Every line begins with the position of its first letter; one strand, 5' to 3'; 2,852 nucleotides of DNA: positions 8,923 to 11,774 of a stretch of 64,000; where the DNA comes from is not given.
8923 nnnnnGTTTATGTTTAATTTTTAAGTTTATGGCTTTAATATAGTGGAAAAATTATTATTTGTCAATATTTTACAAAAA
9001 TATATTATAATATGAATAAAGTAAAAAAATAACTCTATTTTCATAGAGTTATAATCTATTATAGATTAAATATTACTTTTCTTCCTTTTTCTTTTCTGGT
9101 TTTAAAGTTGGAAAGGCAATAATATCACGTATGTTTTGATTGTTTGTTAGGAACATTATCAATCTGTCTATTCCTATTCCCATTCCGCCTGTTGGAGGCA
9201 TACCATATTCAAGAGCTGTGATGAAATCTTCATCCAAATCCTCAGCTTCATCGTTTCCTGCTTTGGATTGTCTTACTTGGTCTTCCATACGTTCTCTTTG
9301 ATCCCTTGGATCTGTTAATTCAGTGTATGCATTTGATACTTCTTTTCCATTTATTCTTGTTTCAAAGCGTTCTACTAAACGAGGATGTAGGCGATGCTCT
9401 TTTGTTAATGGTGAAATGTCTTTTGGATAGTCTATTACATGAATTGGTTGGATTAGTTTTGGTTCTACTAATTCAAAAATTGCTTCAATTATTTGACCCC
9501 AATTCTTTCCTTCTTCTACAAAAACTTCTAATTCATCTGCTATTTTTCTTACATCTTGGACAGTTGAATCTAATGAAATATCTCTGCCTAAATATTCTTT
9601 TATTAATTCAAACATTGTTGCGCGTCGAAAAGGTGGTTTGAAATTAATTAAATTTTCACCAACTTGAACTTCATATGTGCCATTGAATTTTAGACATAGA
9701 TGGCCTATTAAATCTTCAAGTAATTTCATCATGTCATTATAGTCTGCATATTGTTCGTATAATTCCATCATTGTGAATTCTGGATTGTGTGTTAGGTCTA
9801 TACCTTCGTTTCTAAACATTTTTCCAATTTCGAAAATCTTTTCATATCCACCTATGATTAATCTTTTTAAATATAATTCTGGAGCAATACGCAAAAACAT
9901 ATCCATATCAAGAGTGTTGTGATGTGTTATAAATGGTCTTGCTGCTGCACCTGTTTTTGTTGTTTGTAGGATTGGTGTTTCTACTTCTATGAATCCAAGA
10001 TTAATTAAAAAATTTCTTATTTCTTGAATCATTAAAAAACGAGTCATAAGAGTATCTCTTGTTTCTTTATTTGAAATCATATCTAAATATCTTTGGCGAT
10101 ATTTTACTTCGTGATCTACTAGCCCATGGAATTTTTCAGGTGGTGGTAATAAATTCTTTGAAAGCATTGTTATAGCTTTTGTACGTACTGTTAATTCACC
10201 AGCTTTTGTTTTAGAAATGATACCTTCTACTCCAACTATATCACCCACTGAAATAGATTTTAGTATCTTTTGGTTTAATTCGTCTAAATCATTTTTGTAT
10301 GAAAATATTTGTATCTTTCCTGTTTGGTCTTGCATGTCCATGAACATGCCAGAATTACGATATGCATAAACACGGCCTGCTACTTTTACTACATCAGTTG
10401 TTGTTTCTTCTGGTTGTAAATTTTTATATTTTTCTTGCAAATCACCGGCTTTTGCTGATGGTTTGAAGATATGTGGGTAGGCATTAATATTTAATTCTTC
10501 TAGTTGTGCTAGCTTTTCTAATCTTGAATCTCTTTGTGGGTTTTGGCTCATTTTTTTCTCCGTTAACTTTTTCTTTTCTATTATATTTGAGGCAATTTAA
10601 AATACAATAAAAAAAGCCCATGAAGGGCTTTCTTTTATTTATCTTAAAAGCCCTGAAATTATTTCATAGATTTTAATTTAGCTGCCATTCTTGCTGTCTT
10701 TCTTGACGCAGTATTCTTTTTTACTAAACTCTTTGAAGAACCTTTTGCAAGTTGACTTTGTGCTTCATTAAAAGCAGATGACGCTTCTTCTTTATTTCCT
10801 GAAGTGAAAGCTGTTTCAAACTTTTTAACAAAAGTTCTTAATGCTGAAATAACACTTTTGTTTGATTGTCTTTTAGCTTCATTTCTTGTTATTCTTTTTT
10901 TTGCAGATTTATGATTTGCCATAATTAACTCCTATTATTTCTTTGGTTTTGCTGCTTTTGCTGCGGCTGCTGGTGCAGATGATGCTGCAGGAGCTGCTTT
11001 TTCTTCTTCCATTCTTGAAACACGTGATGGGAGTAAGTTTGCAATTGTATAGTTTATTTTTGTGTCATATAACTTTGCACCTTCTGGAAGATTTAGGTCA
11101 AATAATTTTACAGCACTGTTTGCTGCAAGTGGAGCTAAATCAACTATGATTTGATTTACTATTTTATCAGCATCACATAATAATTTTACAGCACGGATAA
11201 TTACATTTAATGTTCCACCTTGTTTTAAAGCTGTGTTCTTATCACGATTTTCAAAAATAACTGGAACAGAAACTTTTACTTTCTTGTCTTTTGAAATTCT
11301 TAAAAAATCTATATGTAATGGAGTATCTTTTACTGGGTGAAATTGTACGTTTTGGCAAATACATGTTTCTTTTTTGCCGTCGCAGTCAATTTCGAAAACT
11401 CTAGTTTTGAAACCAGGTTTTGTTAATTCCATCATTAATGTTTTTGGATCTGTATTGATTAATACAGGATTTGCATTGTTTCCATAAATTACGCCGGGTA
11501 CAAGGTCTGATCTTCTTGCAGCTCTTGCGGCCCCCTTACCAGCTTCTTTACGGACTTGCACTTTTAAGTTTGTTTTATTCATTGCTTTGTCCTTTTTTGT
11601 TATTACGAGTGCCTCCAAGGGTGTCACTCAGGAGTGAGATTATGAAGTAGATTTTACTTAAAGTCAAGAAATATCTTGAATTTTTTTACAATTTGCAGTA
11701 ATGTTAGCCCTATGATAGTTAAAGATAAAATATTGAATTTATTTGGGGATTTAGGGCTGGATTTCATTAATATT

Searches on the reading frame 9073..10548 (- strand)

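Call 62: search_protein_families(library=pfam, proteins=[window:9073-10548:-], max_evalue=0.00001)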
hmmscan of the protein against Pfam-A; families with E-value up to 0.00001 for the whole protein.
window:9073-10548:- (491 aa): 3 families
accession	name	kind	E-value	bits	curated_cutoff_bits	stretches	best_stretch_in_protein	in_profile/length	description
PF00152.25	tRNA-synt_2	-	9.2e-92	307.8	25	1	146-482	2-307/308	tRNA synthetases class II (D, K and N)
PF01336.31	tRNA_anti-codon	-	7.7e-12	45.4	27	1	54-128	1-74/75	OB-fold nucleic acid binding domain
PF01409.25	tRNA-synt_2d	-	8.3e-09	35.7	19.8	0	237-303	104-169/246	tRNA synthetases class II core domain (F)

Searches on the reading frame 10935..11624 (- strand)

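Call 62: search_protein_families(library=pfam, proteins=[window:10935-11624:-], max_evalue=0.00001)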
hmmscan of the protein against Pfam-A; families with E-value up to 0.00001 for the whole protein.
window:10935-11624:- (229 aa): 2 families
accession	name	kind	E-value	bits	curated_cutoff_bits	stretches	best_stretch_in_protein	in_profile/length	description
PF01386.24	Ribosomal_L25p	-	5e-24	85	23.6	1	20-107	1-82/82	Ribosomal L25p family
PF14693.11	Ribosomal_TL5_C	-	2e-16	60.6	27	1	115-199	1-82/84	Ribosomal protein TL5, C-terminal domain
